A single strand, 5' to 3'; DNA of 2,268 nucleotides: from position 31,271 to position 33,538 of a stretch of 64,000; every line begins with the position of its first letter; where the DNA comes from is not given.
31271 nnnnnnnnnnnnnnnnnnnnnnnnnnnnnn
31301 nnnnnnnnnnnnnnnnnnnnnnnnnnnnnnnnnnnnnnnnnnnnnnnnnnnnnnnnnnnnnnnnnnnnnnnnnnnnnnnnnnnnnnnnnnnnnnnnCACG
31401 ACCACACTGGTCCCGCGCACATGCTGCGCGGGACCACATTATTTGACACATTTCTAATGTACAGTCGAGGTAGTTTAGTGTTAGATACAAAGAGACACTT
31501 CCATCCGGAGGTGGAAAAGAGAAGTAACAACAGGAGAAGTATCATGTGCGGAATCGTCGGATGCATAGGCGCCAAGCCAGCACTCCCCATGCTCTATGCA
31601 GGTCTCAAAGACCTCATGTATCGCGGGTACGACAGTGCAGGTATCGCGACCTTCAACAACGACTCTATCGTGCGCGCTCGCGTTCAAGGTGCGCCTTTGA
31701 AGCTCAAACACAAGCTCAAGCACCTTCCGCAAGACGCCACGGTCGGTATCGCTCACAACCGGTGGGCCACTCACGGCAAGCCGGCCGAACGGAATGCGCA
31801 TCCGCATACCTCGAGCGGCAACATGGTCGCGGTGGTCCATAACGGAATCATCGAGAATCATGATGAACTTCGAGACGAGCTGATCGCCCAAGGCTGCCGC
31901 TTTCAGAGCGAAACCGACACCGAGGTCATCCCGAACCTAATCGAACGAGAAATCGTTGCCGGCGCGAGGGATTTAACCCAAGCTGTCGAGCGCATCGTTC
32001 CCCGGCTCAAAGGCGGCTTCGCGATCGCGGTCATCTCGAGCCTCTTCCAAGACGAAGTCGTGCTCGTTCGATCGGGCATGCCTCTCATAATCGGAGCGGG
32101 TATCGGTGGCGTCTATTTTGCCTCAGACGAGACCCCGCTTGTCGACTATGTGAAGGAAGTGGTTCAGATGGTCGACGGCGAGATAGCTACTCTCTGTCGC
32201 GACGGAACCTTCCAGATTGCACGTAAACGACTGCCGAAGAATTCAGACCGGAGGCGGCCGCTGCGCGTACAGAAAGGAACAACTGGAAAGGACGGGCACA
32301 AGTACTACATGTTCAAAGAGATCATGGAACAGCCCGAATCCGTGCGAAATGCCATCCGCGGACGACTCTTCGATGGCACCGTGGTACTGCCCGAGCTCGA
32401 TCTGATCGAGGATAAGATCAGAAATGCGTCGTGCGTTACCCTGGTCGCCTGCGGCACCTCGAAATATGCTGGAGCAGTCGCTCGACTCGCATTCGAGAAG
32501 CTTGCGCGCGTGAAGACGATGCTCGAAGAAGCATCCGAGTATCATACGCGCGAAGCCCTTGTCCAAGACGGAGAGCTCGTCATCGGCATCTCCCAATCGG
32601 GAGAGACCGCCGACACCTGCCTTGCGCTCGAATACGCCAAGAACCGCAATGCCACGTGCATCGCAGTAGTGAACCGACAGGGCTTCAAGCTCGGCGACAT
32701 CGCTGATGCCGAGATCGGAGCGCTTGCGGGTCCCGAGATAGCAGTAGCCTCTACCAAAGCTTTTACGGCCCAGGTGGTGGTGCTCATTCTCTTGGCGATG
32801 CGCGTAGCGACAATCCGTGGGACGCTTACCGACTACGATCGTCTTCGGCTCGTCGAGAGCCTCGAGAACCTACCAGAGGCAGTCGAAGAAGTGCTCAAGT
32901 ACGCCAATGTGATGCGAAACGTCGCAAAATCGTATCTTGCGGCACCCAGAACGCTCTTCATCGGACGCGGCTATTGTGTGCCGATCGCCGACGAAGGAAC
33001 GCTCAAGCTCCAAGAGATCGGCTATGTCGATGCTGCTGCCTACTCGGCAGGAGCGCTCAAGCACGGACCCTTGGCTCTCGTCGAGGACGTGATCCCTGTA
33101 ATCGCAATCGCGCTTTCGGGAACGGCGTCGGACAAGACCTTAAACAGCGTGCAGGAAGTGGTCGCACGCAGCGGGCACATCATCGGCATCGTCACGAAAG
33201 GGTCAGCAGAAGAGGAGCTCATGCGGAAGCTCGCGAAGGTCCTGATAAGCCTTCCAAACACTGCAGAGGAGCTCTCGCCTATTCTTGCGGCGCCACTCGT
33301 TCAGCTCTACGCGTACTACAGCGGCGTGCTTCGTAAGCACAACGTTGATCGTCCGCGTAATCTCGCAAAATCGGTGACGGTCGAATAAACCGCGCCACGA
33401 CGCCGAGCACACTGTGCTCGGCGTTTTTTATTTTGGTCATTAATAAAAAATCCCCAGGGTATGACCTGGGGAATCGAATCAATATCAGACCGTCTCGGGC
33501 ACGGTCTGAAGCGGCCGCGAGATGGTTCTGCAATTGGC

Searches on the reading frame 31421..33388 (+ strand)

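Call 9: search_protein_families(library=pfam, proteins=[window:31421-33388:+], max_evalue=0.001)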
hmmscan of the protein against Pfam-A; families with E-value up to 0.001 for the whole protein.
window:31421-33388:+ (655 aa): 3 families
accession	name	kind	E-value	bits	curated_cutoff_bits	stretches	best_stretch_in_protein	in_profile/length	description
PF01380.27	SIS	-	7.8e-41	139.4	25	2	333-460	2-130/131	SIS domain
PF13522.11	GATase_6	-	5.2e-21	75.5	27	1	105-236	9-130/130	Glutamine amidotransferase domain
PF13537.11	GATase_7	-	2.4e-16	60.3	25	1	122-240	9-121/123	Glutamine amidotransferase domain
